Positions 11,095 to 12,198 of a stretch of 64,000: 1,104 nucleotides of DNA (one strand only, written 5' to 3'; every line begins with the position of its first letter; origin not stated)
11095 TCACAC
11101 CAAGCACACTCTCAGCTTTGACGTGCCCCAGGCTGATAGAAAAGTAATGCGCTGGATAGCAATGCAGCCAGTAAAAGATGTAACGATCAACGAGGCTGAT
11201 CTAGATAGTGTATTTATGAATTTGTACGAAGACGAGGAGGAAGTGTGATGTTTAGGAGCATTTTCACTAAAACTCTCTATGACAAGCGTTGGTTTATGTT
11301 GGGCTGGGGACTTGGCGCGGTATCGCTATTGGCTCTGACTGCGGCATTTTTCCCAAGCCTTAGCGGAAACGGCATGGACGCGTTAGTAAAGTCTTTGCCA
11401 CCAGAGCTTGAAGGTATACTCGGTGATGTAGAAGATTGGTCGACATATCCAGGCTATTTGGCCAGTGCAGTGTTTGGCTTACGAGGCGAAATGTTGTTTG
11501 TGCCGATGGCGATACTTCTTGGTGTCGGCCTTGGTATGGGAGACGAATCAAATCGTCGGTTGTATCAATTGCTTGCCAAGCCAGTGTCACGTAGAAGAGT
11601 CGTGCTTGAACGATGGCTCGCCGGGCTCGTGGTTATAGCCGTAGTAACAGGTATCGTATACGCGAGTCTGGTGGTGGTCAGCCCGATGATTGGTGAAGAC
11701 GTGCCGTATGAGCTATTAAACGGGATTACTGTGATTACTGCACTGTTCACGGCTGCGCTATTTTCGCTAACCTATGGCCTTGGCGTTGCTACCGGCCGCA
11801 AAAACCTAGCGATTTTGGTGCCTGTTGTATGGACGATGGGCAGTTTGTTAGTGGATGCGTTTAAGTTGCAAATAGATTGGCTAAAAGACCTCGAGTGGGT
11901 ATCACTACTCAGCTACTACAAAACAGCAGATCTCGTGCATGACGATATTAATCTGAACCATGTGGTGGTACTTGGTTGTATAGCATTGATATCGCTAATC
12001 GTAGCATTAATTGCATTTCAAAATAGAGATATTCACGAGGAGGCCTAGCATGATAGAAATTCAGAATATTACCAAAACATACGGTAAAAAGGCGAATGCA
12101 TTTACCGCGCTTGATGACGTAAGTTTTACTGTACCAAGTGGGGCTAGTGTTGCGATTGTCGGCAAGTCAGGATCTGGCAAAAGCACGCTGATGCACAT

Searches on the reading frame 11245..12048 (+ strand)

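Call 82: search_protein_families(library=pfam, proteins=[window:11245-12048:+], max_evalue=1)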
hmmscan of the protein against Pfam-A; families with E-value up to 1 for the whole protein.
window:11245-12048:+ (267 aa): 4 families
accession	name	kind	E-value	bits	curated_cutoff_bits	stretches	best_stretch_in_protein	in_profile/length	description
PF12679.13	ABC2_membrane_2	-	2e-12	47.4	27.2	1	83-263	76-283/283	ABC-2 family transporter protein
PF13346.12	ABC2_membrane_5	-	1e-07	32.2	25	1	88-215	46-176/205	ABC-2 family transporter protein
PF19814.4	DUF6297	-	0.15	11.3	29.8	1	109-209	40-132/375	Family of unknown function (DUF6297)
PF12730.13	ABC2_membrane_4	-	0.3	11.5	27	1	76-160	51-141/179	ABC-2 family transporter protein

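Call 83: search_protein_families(library=padloc, proteins=[window:11245-12048:+], max_evalue=0.1)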
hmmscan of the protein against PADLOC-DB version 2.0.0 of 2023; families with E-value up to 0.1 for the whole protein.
window:11245-12048:+ (267 aa): 1 family
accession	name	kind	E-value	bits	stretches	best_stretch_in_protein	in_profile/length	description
PDLC01560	Cas11e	-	0.02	12.9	1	91-128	81-118/158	CAS-I-E; effector_SS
